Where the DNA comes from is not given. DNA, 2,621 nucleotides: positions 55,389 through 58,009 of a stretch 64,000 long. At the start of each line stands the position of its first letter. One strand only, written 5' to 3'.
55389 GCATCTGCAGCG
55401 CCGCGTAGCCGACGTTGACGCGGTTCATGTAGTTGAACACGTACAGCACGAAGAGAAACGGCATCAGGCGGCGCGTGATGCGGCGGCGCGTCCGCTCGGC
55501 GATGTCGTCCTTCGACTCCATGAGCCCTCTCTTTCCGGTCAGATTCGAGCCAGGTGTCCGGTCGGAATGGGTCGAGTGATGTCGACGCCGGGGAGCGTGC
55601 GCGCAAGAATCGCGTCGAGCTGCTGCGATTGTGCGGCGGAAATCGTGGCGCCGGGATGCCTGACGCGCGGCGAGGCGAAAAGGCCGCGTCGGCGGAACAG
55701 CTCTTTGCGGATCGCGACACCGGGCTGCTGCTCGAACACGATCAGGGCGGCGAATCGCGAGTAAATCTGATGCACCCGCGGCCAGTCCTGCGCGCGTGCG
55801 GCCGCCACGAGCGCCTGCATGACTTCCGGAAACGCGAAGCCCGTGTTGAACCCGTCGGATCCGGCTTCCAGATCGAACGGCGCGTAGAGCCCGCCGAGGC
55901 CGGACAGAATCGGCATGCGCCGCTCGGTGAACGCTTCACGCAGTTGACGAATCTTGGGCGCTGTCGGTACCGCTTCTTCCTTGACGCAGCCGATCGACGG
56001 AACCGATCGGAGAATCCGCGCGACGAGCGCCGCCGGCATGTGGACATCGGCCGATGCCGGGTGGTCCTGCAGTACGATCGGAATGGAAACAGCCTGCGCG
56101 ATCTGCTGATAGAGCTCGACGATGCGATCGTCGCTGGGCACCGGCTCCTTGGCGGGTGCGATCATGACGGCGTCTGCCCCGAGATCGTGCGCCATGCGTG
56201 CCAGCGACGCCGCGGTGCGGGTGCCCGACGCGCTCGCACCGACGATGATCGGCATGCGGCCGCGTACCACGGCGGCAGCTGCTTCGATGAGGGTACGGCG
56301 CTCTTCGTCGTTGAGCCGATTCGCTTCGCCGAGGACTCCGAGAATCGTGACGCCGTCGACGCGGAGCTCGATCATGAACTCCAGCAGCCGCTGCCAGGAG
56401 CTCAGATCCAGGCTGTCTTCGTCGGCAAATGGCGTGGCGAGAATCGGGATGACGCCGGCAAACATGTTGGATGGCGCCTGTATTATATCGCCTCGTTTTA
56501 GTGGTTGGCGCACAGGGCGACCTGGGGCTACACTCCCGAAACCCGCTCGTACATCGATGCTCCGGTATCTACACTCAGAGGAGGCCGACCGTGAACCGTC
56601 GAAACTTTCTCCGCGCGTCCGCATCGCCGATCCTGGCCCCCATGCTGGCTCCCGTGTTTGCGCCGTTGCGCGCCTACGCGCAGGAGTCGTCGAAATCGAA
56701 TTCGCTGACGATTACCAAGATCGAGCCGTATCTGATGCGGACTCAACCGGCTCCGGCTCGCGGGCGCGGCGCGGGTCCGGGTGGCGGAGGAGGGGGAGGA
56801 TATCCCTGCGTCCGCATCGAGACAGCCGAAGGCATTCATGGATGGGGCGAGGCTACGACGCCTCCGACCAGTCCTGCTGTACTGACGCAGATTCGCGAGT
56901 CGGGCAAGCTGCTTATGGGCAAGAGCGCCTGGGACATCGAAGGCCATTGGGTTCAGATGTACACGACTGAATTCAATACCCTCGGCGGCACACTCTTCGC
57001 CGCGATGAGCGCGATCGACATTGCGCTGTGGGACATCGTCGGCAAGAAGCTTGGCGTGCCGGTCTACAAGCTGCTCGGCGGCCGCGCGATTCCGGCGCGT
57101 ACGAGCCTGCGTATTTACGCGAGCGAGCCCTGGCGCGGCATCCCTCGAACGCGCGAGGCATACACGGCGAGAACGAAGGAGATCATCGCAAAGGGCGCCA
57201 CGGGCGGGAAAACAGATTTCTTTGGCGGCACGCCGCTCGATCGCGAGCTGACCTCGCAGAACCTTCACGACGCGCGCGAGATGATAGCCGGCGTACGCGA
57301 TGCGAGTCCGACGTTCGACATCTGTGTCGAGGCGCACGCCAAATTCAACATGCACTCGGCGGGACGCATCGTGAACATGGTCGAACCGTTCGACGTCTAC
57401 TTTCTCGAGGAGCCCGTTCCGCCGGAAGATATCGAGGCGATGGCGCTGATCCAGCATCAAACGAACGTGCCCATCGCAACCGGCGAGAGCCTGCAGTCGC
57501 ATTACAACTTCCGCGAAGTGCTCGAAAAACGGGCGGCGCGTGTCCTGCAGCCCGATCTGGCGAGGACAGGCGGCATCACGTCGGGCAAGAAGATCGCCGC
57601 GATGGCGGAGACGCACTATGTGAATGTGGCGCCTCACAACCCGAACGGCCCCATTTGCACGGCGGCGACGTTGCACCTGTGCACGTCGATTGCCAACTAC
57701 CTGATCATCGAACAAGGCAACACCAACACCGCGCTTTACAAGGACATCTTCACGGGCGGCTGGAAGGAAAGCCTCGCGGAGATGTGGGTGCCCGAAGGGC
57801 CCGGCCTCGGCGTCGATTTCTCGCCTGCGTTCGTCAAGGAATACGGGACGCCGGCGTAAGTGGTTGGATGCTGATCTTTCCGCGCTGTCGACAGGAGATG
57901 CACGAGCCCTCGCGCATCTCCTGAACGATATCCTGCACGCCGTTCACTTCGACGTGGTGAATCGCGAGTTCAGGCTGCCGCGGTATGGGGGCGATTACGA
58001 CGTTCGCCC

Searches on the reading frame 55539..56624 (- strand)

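Call 14: search_protein_families(library=pfam, proteins=[window:55539-56624:-])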
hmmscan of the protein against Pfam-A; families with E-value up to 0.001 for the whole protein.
window:55539-56624:- (361 aa): 1 family
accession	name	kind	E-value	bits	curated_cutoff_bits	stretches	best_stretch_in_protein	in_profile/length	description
PF00701.28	DHDPS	-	2.8e-31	108.7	22.1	1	55-341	2-287/289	Dihydrodipicolinate synthetase family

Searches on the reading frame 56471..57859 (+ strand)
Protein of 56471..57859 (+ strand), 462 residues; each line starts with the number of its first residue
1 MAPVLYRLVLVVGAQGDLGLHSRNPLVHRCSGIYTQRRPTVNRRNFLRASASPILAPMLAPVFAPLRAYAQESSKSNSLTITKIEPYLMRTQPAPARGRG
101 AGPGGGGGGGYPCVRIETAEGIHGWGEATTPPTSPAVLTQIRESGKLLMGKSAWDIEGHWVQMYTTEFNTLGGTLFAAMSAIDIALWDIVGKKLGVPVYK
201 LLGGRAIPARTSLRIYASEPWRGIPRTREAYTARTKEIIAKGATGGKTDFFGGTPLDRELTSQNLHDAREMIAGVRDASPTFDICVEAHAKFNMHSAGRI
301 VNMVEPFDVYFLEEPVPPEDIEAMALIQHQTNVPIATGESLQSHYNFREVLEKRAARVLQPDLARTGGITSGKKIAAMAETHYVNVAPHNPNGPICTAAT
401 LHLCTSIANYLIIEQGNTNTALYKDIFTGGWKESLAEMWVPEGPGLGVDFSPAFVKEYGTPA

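Call 14: search_protein_families(library=pfam, proteins=[window:56471-57859:+])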
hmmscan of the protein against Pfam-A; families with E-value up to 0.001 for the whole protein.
window:56471-57859:+ (462 aa): 2 families
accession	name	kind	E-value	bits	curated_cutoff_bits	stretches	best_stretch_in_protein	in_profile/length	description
PF13378.12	MR_MLE_C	-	6.2e-54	183.4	29.4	1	233-451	4-216/219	Enolase C-terminal domain-like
PF02746.21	MR_MLE_N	-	1.7e-17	64.2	22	1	113-203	30-117/117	Mandelate racemase / muconate lactonizing enzyme, N-terminal domain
